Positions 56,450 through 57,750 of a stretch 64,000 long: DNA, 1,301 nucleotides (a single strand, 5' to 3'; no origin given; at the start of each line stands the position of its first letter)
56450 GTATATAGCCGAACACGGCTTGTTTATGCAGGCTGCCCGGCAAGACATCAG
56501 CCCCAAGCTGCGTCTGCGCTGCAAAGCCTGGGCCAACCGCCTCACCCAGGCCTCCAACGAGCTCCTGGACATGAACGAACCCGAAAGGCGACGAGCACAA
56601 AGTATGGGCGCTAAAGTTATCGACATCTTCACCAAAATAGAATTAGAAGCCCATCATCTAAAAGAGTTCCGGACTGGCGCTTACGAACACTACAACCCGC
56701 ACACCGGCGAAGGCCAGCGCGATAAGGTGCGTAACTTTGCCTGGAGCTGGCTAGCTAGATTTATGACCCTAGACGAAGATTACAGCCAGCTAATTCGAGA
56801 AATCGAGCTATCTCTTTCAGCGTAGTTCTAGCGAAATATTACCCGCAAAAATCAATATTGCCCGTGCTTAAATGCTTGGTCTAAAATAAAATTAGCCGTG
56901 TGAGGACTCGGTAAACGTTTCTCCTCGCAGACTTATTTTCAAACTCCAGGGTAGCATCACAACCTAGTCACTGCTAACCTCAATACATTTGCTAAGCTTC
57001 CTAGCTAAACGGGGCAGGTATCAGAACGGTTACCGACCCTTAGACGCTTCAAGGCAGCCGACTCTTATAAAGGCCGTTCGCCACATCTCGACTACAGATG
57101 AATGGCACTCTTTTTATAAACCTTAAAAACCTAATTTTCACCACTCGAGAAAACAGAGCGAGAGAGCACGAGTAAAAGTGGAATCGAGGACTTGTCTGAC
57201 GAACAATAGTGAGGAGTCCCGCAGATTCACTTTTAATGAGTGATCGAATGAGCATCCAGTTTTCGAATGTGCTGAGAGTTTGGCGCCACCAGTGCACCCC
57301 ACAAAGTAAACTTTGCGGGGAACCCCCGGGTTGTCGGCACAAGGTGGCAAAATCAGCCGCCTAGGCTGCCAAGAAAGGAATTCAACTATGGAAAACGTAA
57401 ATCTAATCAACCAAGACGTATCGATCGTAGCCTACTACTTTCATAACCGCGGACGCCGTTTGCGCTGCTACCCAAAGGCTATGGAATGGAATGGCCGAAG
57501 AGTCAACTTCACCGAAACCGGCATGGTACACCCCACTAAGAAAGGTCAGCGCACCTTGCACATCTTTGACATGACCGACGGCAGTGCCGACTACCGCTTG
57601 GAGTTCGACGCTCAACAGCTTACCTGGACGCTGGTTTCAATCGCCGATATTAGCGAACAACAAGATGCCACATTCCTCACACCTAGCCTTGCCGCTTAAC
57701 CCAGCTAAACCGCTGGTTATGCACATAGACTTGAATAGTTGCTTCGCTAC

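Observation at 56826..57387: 562-bp non-coding region in an otherwise tightly packed window, upstream of the small-ORF/UmuC-like operon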

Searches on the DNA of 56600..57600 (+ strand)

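Call 5: search_rna_families(source=window, start=56600, end=57600, threshold=evalue, max_evalue=10, show_alignments=3)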
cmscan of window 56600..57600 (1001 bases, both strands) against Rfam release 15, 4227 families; matches with E-value up to 10: 2.
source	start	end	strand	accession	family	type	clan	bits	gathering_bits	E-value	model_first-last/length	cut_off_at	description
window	57004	57104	-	RF02115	FAM13A-AS1_2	Gene; lncRNA;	-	12.5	38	8.1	1-110/110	no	FAM13A antisense RNA 1 conserved region 2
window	57306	57373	+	RF02248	Six3os1_3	Gene; lncRNA;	-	11.2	40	4.7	1-75/75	no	Six3os1 conserved region 3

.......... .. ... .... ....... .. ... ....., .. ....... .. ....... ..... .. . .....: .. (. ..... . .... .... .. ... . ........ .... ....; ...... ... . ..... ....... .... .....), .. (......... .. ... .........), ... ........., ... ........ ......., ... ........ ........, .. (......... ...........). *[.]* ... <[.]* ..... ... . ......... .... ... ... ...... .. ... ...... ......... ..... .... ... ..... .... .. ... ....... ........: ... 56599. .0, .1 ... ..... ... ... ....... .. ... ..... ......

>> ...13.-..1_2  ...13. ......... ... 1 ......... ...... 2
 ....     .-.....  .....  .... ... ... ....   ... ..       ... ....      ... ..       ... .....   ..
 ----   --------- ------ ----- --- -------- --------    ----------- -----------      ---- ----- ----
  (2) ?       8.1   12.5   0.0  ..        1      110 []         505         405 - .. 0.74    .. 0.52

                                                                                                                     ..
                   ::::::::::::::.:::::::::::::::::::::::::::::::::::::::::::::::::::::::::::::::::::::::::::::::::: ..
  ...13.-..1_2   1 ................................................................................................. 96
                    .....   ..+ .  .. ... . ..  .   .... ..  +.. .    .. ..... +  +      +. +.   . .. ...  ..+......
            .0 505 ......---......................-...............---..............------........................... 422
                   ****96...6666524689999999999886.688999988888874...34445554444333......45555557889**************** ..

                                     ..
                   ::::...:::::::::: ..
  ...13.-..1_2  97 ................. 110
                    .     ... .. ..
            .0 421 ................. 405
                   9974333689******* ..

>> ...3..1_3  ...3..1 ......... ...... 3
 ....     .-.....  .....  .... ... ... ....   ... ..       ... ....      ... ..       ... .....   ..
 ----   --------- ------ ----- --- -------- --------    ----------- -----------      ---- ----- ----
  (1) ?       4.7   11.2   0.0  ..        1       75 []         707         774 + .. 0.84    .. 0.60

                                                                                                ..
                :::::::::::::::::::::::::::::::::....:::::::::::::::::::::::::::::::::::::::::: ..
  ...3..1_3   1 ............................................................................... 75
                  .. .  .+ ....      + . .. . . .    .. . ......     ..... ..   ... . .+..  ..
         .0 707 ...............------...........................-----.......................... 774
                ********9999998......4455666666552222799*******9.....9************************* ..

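Call 35: build_rna_model(alignment_id=A2, structure=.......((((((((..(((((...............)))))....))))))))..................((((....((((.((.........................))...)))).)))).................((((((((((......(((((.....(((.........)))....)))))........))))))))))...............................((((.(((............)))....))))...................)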
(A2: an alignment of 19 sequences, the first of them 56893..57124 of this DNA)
Model R1 built from alignment A2 (19 sequences, 292 columns); structure: as given.
model positions 225; base pairs 48; branch points 3; effective number of sequences 4.91; information 0.59 bits per position. Calibrated on 0.2 Mb of random sequence (short: E-values are rough).
structure used (alignment columns):
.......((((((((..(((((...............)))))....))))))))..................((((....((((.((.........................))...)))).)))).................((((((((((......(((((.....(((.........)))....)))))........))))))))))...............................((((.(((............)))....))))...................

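Call 36: search_with_rna_model(model_id=R1, sources=[window, L001, L002, L003, L004, L005, L006, L007, L008, L009, L010, L011, L012, L013, L014, L015, L016, L017, L018, L019, L020, L021, L022, L023, L024, L025, L026, L027, L028, L029, L030, L031, L032, L033, L034, L035, L036, L037, L038, L039, L040, L041, L042, L043, L044, L045, L046, L047, L048, L049, L050, L051, L052, L053, L054, L055, L056, L057, L058, L059, L060, L061, L062, L063, L064, L065, L066, L067, L068, L069, L070, L071, L072, L073, L074, L075, L076, L077, L078, L079, L080], max_evalue=1, make_alignment=true)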
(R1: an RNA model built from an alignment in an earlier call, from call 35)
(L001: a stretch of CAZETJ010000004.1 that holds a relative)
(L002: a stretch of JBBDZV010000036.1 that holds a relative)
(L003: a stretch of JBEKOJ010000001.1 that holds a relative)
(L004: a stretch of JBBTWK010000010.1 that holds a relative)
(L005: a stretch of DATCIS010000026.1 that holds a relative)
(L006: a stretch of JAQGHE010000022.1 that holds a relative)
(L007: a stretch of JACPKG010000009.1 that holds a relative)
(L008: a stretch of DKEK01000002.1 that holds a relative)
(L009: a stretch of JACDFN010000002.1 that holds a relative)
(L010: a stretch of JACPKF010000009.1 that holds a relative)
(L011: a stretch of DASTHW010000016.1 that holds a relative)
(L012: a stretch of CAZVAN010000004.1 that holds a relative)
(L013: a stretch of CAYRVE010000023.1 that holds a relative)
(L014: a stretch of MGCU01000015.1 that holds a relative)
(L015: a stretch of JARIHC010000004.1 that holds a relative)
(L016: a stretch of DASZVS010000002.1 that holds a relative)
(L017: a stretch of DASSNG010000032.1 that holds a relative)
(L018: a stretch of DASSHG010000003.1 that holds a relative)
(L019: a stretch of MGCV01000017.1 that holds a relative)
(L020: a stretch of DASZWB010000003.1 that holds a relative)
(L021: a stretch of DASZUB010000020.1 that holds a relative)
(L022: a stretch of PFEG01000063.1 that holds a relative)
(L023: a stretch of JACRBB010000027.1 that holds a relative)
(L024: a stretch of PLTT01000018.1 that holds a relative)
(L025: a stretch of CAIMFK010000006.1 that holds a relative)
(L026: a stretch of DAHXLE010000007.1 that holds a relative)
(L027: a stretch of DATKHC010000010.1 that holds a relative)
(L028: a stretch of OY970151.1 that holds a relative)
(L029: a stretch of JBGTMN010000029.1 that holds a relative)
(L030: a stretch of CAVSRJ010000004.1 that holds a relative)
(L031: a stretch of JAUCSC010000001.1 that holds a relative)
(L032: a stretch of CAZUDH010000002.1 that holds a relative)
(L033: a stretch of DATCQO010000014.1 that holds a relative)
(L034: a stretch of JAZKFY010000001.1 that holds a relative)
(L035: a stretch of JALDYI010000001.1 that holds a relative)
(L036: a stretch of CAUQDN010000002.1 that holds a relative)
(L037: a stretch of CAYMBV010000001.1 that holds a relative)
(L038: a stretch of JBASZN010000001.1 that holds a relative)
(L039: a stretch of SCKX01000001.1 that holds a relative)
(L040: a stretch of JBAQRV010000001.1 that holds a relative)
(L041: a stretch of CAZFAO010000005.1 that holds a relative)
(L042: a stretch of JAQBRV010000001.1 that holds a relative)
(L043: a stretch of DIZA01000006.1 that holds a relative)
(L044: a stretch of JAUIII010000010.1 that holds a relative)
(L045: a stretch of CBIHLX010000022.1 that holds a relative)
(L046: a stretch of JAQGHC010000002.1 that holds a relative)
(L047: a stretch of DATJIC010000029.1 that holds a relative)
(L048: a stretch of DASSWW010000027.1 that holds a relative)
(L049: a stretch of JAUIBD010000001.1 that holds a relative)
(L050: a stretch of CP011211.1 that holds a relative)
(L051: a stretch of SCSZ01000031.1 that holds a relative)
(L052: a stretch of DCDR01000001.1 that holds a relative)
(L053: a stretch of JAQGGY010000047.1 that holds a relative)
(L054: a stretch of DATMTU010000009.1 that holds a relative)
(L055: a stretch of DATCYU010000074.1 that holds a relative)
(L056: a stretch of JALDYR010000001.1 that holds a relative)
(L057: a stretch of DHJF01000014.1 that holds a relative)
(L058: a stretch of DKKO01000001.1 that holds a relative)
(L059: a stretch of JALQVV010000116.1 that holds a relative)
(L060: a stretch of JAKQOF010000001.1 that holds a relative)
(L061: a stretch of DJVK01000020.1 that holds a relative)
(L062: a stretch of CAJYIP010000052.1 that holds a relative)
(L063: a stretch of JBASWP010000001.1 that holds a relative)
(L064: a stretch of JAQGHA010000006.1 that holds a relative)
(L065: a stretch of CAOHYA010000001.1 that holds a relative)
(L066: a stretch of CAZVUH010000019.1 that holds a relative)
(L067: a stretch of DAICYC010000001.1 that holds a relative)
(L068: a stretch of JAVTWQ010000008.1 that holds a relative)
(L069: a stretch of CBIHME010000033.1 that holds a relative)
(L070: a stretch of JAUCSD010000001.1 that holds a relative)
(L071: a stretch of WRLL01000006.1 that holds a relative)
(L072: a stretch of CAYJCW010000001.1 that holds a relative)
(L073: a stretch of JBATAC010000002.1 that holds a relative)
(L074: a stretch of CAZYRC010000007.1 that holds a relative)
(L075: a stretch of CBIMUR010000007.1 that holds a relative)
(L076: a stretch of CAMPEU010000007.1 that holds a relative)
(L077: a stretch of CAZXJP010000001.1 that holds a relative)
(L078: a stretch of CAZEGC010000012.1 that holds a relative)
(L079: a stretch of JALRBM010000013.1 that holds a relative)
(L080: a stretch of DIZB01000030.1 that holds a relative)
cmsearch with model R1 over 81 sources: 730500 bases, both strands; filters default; matches with E-value up to 1: 31.
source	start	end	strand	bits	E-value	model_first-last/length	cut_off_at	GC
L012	2013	2235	+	178.5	4.5e-44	1-225/225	no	0.47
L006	3494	3715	+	178.2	5.6e-44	1-225/225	no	0.45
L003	3483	3709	+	173.3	1e-42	1-225/225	no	0.46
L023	3452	3676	+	170.2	6.7e-42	1-225/225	no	0.4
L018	3472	3696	+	165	1.4e-40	1-225/225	no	0.54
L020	3470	3699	+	164.9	1.5e-40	1-225/225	no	0.53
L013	2377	2613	+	163.1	4.5e-40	1-225/225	no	0.53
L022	3325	3573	+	160.2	2.5e-39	1-225/225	no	0.44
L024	610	836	+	157.4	1.4e-38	1-225/225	no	0.44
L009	3468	3709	+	154.7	7e-38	1-225/225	no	0.48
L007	3412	3638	+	153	1.9e-37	1-225/225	no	0.44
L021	3481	3697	+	151.6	4.4e-37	1-225/225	no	0.54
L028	3492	3714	+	144.5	3e-35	1-225/225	no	0.43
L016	3485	3699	+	136.6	3.4e-33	1-225/225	no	0.49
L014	285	506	+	135.6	6.2e-33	1-225/225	no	0.43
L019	140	348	+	134.5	1.2e-32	1-225/225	no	0.47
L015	3475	3697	+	134.1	1.6e-32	1-225/225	no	0.52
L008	3487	3694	+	131.7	6.3e-32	1-225/225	no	0.47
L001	3482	3704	+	129.5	2.4e-31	1-225/225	no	0.44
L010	3165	3480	+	112.9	4.9e-27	1-225/225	no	0.44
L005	3436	3648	+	104.9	6e-25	1-225/225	no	0.47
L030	2939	3195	+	83.2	2.5e-19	1-225/225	no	0.54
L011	3361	3652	+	80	1.7e-18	1-225/225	no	0.42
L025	3458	3712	+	73.2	1e-16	1-225/225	no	0.36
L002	1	125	+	67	4.1e-15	97-225/225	5'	0.41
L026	3397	3637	+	64.3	2.1e-14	1-225/225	no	0.4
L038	3416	3590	+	50.6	7.2e-11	1-225/225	no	0.43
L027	3157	3420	+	46.9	6.9e-10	1-225/225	no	0.43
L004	665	897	+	44.1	3.7e-09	1-225/225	no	0.41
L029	944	1150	+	28.2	5e-05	8-213/225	no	0.49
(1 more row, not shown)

Alignment A3: 31 matches aligned to the model, 562 columns, each read 5' to 3' on its own strand. Consensus structure (alignment columns), stored with it:
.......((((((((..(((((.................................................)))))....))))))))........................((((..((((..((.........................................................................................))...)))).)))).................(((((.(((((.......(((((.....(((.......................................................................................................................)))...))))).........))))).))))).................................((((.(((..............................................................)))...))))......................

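Call 51: search_with_rna_model(model_id=R1, sources=[L081, L082, L083, L084, L085, L086, L087, L088, L089, L090, L091, L092, L093, L094, L095, L096, L097, L098, L099, L100, L101, L102, L103, L104, L105, L106, L107, L108, L109, L110, L111, L112, L113, L114, L115, L116, L117, L118, L119, L120, L121, L122, L123, L124, L125, L126, L127, L128, L129, L130, L131, L132, L133, L134, L135, L136, L137, L138, L139, L140, L141, L142, L143, L144, L145, L146, L147, L148, L149, L150, L151, L152, L153, L154, L155, L156, L157, L158, L159, L160, L161, L162, L163, L164, L165, L166, L167, L168, L169, L170, L171, L172, L173, L174, L175, L176, L177, L178, L179, L180], max_evalue=0.01)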
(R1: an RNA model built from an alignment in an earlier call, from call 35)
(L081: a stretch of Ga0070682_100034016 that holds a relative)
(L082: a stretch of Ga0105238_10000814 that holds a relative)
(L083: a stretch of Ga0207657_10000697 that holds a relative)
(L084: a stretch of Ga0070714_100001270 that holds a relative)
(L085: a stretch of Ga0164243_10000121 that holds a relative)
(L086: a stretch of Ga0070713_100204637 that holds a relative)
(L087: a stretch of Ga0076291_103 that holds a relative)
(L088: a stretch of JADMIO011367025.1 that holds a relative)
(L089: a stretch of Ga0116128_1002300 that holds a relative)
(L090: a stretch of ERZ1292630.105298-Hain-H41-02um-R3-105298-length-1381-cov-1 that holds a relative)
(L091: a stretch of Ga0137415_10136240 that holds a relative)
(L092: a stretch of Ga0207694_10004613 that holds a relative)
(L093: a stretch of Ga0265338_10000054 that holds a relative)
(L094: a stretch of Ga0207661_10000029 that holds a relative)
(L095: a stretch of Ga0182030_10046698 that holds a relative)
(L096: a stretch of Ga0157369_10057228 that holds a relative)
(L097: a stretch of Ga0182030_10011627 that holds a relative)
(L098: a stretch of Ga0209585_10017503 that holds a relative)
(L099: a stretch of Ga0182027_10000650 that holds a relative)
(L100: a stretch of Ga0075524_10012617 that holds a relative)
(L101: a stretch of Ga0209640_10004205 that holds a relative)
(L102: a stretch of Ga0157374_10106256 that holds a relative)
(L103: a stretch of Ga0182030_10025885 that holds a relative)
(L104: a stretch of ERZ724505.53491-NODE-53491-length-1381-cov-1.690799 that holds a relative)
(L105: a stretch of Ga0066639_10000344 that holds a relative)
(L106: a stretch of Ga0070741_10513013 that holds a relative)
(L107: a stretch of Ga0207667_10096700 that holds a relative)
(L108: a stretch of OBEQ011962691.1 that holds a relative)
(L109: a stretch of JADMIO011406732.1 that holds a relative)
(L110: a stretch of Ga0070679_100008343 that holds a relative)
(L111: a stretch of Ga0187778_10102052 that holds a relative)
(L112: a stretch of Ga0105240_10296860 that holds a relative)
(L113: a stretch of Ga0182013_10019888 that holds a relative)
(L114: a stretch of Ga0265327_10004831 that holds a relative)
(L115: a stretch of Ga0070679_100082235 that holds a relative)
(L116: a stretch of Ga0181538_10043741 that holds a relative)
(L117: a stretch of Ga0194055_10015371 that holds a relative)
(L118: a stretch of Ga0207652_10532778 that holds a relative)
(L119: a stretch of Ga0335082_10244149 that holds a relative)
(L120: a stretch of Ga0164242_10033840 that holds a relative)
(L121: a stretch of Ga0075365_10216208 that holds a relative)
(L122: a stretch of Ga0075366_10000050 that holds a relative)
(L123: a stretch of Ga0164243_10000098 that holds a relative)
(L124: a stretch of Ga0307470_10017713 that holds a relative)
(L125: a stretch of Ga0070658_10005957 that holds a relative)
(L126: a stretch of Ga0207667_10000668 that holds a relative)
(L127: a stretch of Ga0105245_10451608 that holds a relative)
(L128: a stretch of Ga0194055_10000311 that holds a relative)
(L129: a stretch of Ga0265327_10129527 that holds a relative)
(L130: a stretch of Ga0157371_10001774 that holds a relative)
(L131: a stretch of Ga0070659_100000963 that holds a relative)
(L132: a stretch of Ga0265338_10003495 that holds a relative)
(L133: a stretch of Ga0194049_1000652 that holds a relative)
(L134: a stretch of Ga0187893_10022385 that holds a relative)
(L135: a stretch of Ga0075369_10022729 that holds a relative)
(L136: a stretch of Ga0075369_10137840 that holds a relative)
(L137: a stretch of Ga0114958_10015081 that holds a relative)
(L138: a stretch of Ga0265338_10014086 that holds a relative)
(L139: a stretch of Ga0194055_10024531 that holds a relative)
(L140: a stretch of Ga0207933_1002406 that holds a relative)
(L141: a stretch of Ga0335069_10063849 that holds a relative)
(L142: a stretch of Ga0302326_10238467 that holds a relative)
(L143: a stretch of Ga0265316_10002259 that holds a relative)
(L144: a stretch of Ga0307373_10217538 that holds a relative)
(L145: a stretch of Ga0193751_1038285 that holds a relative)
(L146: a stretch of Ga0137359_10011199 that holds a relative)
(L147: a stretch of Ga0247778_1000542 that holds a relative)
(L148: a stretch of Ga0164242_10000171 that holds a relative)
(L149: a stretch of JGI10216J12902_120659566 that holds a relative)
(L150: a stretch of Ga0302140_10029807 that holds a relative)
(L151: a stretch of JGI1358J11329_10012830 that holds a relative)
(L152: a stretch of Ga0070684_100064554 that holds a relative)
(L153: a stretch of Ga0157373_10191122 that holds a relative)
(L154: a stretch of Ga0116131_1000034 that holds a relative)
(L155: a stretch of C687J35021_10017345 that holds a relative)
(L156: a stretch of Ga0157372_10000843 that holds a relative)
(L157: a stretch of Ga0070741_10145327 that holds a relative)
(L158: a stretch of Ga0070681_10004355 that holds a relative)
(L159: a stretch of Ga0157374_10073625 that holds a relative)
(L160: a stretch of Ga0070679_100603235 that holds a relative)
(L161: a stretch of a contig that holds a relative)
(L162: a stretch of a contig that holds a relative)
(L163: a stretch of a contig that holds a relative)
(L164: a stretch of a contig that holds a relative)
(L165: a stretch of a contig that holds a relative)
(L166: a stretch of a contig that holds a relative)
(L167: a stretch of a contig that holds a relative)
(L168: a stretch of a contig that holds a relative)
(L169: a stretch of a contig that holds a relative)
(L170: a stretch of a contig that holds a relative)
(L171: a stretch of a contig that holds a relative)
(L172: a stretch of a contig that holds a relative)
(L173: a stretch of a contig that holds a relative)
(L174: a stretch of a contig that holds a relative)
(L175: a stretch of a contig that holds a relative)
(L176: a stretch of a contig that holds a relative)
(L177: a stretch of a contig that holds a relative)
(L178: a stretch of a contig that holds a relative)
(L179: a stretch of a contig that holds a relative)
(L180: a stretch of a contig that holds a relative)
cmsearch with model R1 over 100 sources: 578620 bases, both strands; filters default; matches with E-value up to 0.01: 100.
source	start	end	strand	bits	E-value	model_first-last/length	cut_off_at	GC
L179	4703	4925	-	178.5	3.5e-44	1-225/225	no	0.47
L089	7160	7386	+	173.3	8e-43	1-225/225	no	0.46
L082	12591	12802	-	160.6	1.7e-39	1-225/225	no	0.52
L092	4643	4854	-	160.6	1.7e-39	1-225/225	no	0.52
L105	4974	5222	-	160.2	2e-39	1-225/225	no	0.44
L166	709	935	+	157.4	1.1e-38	1-225/225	no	0.44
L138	6501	6713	-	155.7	3.1e-38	1-225/225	no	0.48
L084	6856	7082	+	155.3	3.8e-38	1-225/225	no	0.43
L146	1766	1976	+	155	4.6e-38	1-225/225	no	0.46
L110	2547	2771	+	152.5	2e-37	1-225/225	no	0.41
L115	80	305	-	152.3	2.3e-37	1-225/225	no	0.46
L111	403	623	+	152.3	2.4e-37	1-225/225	no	0.49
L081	509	714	-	151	5.1e-37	1-225/225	no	0.44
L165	8352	8573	+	145.6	1.2e-35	1-225/225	no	0.48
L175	1495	1714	+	144.6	2.3e-35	1-225/225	no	0.41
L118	148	373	-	142.9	6.3e-35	1-225/225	no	0.52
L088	2840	3054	-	142.9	6.3e-35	1-225/225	no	0.46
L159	1065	1283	+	142.3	8.9e-35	1-225/225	no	0.45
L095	2015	2235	-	141.3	1.7e-34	1-225/225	no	0.43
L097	1373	1594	+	141.2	1.8e-34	1-225/225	no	0.4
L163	7060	7276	-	141.2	1.8e-34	1-225/225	no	0.45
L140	9097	9317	+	141.1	1.9e-34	1-225/225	no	0.46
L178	2369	2586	-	140.6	2.6e-34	1-225/225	no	0.52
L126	3910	4118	-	140.3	3.1e-34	1-225/225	no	0.47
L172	2500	2717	+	137.6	1.5e-33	1-225/225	no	0.48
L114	1847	2052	-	137.3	1.8e-33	1-225/225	no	0.47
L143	5620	5825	-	137.3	1.8e-33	1-225/225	no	0.47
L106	42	254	+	137.2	1.9e-33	1-225/225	no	0.47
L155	505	712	+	136.5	2.9e-33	1-225/225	no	0.48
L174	1176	1385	+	135.7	4.8e-33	1-225/225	no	0.48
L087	2107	2315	+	134.5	9.4e-33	1-225/225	no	0.47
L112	1581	1796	+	132.1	4.1e-32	1-225/225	no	0.49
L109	2404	2608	+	131.4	6.2e-32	1-225/225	no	0.51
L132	2446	2657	+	131.3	6.6e-32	1-225/225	no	0.49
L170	196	407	+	131.3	6.6e-32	1-225/225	no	0.49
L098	2209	2425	+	129.4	2.1e-31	1-225/225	no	0.46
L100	1571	1787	+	129.4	2.1e-31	1-225/225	no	0.46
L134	3868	4161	+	127.9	4.9e-31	1-225/225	no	0.46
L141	3629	3846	-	127.6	6e-31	1-225/225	no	0.43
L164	347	611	-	121.5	2.4e-29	1-225/225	no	0.45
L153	742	949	+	120.7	3.7e-29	1-225/225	no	0.5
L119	355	561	+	120.1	5.2e-29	1-225/225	no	0.49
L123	5516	5748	+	119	1e-28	1-225/225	no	0.39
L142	2196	2421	+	118.5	1.4e-28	1-225/225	no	0.41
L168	1852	2077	+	118.5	1.4e-28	1-225/225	no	0.41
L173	738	936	+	117.8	2.1e-28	1-225/225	no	0.42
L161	1875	2078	+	116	6.1e-28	1-225/225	no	0.5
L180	149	403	-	114.6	1.4e-27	1-225/225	no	0.45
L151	3759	3974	+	113.4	3e-27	1-225/225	no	0.4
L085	9060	9292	-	111.9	7.1e-27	1-225/225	no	0.42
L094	1540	1791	+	111.8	7.5e-27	1-225/225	no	0.5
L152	428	678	+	111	1.2e-26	1-225/225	no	0.49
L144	715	930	-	110.1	2.1e-26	1-225/225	no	0.46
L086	136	340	-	108.4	5.7e-26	1-225/225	no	0.47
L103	1301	1531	-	107.9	7.9e-26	1-225/225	no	0.41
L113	3784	4014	+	107.9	7.9e-26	1-225/225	no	0.41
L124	864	1067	-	106.4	1.9e-25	1-225/225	no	0.47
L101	3741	3953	-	104.9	4.8e-25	1-225/225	no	0.47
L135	1442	1684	-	104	8e-25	1-225/225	no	0.5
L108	7904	8167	-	102.6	1.9e-24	1-225/225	no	0.47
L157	1169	1399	+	102.3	2.2e-24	1-225/225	no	0.47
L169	10019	10265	+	101.9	2.8e-24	1-225/225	no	0.4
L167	815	1035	+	101.1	4.6e-24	1-225/225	no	0.4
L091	1046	1264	+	101.1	4.6e-24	1-225/225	no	0.46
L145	1702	1935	+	100.9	5.2e-24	1-225/225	no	0.49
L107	2429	2664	-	99.1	1.5e-23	1-225/225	no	0.42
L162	6303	6521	-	98.5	2.2e-23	1-225/225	no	0.48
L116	2292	2514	+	96.8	6e-23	1-225/225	no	0.41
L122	5435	5690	+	96.6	6.6e-23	1-225/225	no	0.39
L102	685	899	-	96.4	7.6e-23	1-225/225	no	0.46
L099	2952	3175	+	94.4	2.5e-22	1-225/225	no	0.47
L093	484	691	-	93.7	3.8e-22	1-225/225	no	0.45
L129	355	551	-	92.8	6.3e-22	1-225/225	no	0.45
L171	1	151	-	92.5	7.6e-22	1-145/225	3'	0.47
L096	1871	2165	-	90.5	2.6e-21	1-225/225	no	0.47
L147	2133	2348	+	90.2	3e-21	1-225/225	no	0.49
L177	345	570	-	90.1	3.4e-21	1-225/225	no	0.4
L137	3147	3402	+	90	3.4e-21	1-225/225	no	0.36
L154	5493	5604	+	89.1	5.8e-21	1-105/225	3'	0.54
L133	38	293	+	89.1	5.9e-21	1-225/225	no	0.36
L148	1226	1464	-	86.4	3e-20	1-225/225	no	0.49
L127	45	255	-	86.3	3.1e-20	1-225/225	no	0.5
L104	1249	1381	+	86.1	3.5e-20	1-148/225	3'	0.46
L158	8497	8718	-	84.1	1.1e-19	1-225/225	no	0.5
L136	155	399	-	82.5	3e-19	1-225/225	no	0.47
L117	1421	1679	-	82.5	3.1e-19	1-225/225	no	0.32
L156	1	220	+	80.8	8.5e-19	2-225/225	5'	0.49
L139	2022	2280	+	79.8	1.6e-18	1-225/225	no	0.35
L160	897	1041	+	75.9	1.6e-17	1-143/225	3'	0.55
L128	3412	3664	+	73.8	5.6e-17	1-225/225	no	0.37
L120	4359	4574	-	73.6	6.2e-17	1-225/225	no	0.53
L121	703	948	+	72.2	1.4e-16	1-225/225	no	0.49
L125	6248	6534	+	71.9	1.8e-16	1-225/225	no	0.46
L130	5876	6093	+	68.7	1.1e-15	1-225/225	no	0.45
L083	4610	4826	+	60.1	2e-13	1-225/225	no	0.53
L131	1119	1335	+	60.1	2e-13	1-225/225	no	0.53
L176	179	378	+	52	2.6e-11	1-225/225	no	0.52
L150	3260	3456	-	49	1.5e-10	1-225/225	no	0.42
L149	1256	1307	+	44.9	1.8e-09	1-47/225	3'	0.52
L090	1041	1179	+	44.3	2.6e-09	1-225/225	no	0.47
